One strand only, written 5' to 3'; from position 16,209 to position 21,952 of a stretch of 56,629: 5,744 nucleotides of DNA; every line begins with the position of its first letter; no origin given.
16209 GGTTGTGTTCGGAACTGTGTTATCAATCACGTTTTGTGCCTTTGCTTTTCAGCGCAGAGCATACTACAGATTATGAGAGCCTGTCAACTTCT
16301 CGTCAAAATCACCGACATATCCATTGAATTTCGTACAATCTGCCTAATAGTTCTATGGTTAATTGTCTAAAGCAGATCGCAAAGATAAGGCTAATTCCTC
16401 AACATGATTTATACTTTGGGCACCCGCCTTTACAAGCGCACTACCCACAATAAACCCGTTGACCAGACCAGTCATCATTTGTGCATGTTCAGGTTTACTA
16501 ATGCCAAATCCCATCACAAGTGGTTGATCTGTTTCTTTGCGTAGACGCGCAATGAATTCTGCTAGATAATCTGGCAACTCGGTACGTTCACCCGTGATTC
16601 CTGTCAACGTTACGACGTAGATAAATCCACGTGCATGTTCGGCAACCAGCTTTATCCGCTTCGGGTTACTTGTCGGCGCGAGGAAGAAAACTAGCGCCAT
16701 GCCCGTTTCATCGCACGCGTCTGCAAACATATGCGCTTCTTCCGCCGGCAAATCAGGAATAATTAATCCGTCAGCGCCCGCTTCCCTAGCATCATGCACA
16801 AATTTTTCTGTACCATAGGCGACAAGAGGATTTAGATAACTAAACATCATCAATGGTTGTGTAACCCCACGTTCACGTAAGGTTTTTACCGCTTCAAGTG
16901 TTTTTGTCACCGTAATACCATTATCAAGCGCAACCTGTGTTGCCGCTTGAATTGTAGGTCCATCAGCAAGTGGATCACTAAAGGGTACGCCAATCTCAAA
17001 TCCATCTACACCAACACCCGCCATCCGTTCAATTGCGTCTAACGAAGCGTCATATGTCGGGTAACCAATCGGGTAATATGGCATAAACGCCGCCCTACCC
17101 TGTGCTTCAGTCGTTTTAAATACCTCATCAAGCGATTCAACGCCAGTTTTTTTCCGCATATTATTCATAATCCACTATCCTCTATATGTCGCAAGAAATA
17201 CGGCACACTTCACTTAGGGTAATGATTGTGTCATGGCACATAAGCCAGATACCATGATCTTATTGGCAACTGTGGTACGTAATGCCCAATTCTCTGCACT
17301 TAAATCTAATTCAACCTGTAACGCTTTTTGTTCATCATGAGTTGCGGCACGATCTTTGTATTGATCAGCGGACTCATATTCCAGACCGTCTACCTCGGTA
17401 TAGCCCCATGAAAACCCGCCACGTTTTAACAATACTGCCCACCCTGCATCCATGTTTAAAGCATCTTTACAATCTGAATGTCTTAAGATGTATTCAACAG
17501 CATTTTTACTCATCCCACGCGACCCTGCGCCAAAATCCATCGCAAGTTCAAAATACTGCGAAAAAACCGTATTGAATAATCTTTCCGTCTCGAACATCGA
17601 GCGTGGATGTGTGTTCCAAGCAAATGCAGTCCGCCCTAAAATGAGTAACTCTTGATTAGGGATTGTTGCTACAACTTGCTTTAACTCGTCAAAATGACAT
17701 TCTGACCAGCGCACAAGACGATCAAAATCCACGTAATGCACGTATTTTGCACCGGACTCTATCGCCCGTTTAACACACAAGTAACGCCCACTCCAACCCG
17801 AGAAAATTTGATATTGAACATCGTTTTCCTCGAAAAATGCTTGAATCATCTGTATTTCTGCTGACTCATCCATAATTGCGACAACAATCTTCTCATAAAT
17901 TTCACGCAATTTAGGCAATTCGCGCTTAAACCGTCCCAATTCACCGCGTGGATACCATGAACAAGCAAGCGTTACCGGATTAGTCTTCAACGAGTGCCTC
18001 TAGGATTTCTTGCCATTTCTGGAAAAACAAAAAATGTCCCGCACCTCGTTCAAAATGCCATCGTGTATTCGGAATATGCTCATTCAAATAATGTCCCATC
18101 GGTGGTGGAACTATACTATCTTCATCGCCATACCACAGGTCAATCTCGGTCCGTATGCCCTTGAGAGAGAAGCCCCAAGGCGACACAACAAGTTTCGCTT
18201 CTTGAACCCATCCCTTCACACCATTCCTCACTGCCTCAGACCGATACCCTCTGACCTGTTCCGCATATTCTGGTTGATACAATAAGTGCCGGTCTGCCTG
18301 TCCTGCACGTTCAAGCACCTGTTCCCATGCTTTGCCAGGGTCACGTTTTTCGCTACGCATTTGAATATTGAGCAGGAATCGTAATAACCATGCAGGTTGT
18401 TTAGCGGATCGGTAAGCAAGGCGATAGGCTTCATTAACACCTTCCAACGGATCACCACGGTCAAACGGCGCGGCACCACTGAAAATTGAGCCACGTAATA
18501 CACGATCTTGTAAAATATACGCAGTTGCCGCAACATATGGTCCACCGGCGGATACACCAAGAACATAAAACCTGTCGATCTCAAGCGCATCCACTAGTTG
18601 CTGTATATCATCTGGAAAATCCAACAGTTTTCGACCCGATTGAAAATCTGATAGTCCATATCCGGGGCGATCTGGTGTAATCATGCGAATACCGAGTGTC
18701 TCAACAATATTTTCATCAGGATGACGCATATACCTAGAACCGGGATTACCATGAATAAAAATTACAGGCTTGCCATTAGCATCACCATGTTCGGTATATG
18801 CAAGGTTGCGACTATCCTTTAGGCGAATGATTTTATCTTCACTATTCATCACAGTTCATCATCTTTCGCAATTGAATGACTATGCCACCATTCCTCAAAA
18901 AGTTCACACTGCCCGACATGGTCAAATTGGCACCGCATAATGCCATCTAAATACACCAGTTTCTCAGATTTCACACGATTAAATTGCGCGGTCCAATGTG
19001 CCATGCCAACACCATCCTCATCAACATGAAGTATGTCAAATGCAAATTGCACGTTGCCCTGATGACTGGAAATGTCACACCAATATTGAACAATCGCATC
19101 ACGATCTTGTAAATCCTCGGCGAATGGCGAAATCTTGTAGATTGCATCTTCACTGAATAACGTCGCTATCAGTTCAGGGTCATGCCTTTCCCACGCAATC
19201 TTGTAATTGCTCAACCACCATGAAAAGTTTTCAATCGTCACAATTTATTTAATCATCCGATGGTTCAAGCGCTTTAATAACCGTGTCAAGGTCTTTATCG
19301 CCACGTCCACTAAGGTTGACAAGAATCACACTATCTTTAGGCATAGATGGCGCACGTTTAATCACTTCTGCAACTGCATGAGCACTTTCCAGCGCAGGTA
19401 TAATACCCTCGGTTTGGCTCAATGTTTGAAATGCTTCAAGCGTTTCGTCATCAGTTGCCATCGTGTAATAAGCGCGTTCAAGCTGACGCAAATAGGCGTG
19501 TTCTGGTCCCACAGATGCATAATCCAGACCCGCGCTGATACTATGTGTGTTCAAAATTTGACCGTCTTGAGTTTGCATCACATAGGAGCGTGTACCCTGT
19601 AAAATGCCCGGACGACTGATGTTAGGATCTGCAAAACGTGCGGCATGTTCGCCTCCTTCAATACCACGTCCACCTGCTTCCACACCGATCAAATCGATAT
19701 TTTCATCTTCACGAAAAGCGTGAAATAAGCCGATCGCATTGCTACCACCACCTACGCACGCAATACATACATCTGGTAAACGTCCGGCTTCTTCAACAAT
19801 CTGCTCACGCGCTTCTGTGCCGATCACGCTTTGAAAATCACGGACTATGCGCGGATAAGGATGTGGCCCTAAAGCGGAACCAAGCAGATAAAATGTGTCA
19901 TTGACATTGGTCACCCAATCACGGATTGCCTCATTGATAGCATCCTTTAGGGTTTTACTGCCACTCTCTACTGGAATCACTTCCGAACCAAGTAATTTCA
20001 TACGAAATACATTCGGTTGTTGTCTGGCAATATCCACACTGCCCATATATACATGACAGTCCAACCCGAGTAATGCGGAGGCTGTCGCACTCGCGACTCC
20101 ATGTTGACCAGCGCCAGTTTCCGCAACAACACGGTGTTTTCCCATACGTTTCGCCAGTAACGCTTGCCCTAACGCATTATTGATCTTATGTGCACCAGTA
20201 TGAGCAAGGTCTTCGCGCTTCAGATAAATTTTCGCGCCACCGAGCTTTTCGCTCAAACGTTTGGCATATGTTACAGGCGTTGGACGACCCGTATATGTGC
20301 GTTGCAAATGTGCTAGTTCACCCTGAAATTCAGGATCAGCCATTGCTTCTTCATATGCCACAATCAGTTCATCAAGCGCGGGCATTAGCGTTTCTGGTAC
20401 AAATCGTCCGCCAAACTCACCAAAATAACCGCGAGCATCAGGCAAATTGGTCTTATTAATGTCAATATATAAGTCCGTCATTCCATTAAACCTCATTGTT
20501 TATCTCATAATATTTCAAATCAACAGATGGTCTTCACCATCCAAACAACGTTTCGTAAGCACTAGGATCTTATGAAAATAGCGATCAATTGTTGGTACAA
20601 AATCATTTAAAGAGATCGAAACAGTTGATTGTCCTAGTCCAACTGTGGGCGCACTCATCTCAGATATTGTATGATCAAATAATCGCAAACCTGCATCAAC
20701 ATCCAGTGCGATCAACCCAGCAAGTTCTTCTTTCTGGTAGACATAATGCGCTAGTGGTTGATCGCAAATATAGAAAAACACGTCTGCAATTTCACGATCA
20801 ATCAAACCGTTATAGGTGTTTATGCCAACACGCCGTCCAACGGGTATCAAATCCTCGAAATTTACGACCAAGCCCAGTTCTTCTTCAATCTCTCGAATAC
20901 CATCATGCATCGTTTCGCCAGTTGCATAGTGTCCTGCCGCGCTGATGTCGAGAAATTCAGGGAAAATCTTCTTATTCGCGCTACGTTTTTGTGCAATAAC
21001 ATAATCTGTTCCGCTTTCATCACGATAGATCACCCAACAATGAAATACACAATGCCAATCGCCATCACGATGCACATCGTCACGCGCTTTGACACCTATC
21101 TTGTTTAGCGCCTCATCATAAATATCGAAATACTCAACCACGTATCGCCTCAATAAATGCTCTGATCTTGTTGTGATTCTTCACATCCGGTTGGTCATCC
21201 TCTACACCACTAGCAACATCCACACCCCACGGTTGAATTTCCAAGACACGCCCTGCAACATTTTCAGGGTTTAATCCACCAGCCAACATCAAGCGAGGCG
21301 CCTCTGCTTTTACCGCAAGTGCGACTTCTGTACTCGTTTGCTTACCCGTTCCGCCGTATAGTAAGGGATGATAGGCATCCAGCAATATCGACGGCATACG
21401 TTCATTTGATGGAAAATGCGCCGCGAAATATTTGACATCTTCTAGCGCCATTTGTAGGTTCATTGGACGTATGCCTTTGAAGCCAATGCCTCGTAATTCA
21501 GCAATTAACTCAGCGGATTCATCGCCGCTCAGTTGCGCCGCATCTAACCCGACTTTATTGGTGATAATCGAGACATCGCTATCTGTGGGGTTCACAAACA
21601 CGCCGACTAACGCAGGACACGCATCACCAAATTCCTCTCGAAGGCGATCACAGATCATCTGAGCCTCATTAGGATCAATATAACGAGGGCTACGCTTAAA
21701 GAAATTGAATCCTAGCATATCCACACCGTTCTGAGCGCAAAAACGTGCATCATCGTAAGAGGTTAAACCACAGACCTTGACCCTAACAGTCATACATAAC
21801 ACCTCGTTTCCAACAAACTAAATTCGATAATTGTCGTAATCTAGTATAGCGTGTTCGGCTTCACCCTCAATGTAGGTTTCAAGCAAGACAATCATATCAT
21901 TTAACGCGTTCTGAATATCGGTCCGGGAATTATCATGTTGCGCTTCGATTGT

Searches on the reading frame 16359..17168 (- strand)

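Call 5: search_protein_families(library=ncbifam, proteins=[window:16359-17168:-])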
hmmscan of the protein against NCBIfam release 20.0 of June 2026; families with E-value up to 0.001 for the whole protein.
window:16359-17168:- (269 aa): 2 families
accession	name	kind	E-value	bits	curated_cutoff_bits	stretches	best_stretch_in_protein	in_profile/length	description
TIGR00262.1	trpA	equivalog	9.8e-75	250.7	102.35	1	17-261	1-246/256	tryptophan synthase subunit alpha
NF009621.0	PRK13125.1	equivalog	2e-27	96.1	234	1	27-268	5-241/244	tryptophan synthase subunit alpha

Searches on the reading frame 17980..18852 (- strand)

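Call 5: search_protein_families(library=ncbifam, proteins=[window:17980-18852:-])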
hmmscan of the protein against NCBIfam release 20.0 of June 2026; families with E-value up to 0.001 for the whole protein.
window:17980-18852:- (290 aa): 20 families
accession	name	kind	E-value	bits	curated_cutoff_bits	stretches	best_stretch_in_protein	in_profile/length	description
NF050089.1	i_nPHAscl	equivalog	3.4e-14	52.6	300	1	9-114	1-105/288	intracellular short-chain-length polyhydroxyalkanoate depolymerase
TIGR02427.1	protocat_pcaD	equivalog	1e-11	44.8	255.85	1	17-121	2-107/251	3-oxoadipate enol-lactonase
NF011457.0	PRK14875.1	equivalog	1.4e-11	44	307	1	13-127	118-232/372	acetoin dehydrogenase dihydrolipoyllysine-residue acetyltransferase subunit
NF045632.1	hydroxlase_HsaD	equivalog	1.2e-09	37.6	400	1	4-147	12-161/290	4,5:9,10-diseco-3-hydroxy-5,9,17-trioxoandrosta-1(10),2-diene-4-oate hydrolase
NF051488.1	bifunc_PcaDC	exception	2.3e-09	36.8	390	1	54-131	38-116/375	bifunctional 3-oxoadipate enol-lactonase/4-carboxymuconolactone decarboxylase PcaDC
TIGR01250.1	pro_imino_pep_2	subfamily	3.9e-09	36.5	167.65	1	7-125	5-127/288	proline iminopeptidase-family hydrolase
NF002873.0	PRK03204.1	equivalog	1.3e-08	34.5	466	1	24-124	31-131/286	haloalkane dehalogenase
NF002938.0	PRK03592.1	equivalog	1.6e-08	34.3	241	1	6-104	12-107/298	haloalkane dehalogenase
TIGR01249.1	pro_imino_pep_1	equivalog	2.5e-08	33.4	259.75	1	8-107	8-109/307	prolyl aminopeptidase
NF052610.1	macro_16_ester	equivalog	6e-07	29.1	420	0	231-289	220-278/281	alpha/beta fold macrolide esterase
NF045945.1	ProImpepLactob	equivalog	7.1e-07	29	400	1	24-112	24-116/293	proline iminopeptidase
NF002043.0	PRK00870.1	subfamily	7.9e-07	28.8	265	1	16-74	35-93/302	haloalkane dehalogenase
TIGR03343.1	biphenyl_bphD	equivalog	2e-06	27.2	462.15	1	17-145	22-156/282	2-hydroxy-6-oxo-6-phenylhexa-2,4-dienoate hydrolase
NF058580.1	lipase_V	equivalog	1.2e-05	25.1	300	0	11-105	9-102/230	EstV family lipase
TIGR03056.1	bchO_mg_che_rel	equivalog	1.8e-05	23.9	172.55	0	20-113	21-115/278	alpha/beta fold hydrolase BchO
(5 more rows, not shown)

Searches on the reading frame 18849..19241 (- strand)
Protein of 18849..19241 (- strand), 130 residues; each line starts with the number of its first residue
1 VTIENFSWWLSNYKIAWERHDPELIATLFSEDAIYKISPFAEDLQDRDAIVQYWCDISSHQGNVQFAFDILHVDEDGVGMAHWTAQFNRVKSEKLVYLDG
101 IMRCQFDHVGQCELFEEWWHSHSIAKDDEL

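Call 40: search_protein_families(library=pfam, proteins=[window:18849-19241:-], max_evalue=0.00001)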
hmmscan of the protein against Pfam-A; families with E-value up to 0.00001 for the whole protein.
window:18849-19241:- (130 aa): 1 family
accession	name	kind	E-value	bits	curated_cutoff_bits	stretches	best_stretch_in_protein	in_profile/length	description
PF12680.13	SnoaL_2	-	1.8e-09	38.6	27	1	16-101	7-89/102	SnoaL-like domain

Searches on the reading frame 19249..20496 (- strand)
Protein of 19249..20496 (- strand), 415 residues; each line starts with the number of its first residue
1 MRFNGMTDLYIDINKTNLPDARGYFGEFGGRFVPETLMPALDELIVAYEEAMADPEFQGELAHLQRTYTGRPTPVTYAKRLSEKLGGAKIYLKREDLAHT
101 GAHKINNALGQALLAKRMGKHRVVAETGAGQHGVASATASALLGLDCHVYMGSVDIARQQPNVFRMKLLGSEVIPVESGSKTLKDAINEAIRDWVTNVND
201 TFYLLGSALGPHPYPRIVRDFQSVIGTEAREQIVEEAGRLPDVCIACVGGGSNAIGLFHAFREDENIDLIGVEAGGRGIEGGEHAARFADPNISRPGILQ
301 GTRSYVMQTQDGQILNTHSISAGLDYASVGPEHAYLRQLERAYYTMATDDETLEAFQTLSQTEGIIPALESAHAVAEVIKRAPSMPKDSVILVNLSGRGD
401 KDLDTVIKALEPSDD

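Call 5: search_protein_families(library=ncbifam, proteins=[window:19249-20496:-])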
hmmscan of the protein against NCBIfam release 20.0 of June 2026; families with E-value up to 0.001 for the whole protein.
window:19249-20496:- (415 aa): 37 families (the best 25 are shown)
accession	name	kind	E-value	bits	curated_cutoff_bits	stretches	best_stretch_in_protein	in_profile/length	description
NF010376.0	PRK13803.1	equivalog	2.5e-192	640.9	819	1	16-411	207-596/600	bifunctional phosphoribosylanthranilate isomerase/tryptophan synthase subunit beta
TIGR00263.1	trpB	equivalog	3.2e-188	625.6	392.45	1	23-409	1-384/385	tryptophan synthase subunit beta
NF010375.0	PRK13802.1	equivalog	2.5e-158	528.3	1386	1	18-408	271-671/695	bifunctional indole-3-glycerol phosphate synthase/tryptophan synthase subunit beta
TIGR01415.1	trpB_rel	hypoth_equivalog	9.9e-58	195.8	518.85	1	59-411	56-417/419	TrpB-like pyridoxal phosphate-dependent enzyme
NF009057.0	PRK12391.1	equivalog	8.1e-56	189.4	366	1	69-408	76-424/441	TrpB-like pyridoxal phosphate-dependent enzyme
NF006390.0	PRK08639.1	equivalog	1.6e-16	60.3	421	1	71-276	24-214/418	threonine ammonia-lyase IlvA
TIGR02079.1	THD1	equivalog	3e-15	55.9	440.55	1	71-276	15-206/410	threonine ammonia-lyase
NF005292.0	PRK06815.1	equivalog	4.2e-13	49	371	1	71-232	20-166/320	threonine/serine dehydratase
NF006094.0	PRK08246.1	subfamily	4.3e-13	49.4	331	1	71-274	22-200/310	serine/threonine dehydratase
NF006050.0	PRK08197.1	equivalog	1.7e-11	43.5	303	1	73-272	81-262/406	threonine synthase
NF045641.2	BHydaspDhtseBhcB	equivalog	9.5e-11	41.4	550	1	72-252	20-180/312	beta-hydroxyaspartate dehydratase BhcB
NF004996.0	PRK06381.1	equivalog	4e-10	39.2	266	1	72-263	15-189/319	threonine synthase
TIGR01127.1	ilvA_1Cterm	equivalog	6.1e-10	38.6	378.75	1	73-275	1-184/380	threonine ammonia-lyase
NF040741.1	ornith_OrtB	equivalog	6.4e-10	38.1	550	1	77-261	71-246/464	2-amino-4-oxopentanoate thiolase subunit OrtB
NF052482.1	sulfolyase_CuyA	equivalog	1.1e-09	37.6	450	1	62-193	4-144/332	D-cysteate sulfo-lyase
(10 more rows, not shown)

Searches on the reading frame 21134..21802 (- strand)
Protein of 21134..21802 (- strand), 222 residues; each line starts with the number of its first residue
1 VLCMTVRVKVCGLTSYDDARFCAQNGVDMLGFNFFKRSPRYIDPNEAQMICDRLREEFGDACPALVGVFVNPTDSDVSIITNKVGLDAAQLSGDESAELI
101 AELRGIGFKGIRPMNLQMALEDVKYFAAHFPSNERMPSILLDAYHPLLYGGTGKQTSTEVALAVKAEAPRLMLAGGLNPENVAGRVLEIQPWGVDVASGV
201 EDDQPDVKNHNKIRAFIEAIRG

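Call 40: search_protein_families(library=pfam, proteins=[window:21134-21802:-], max_evalue=0.00001)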
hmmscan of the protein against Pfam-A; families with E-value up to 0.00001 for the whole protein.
window:21134-21802:- (222 aa): 1 family
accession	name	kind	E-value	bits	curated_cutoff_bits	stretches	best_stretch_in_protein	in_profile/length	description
PF00697.28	PRAI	-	1.4e-31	110.2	22.7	1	8-218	1-192/193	N-(5'phosphoribosyl)anthranilate (PRA) isomerase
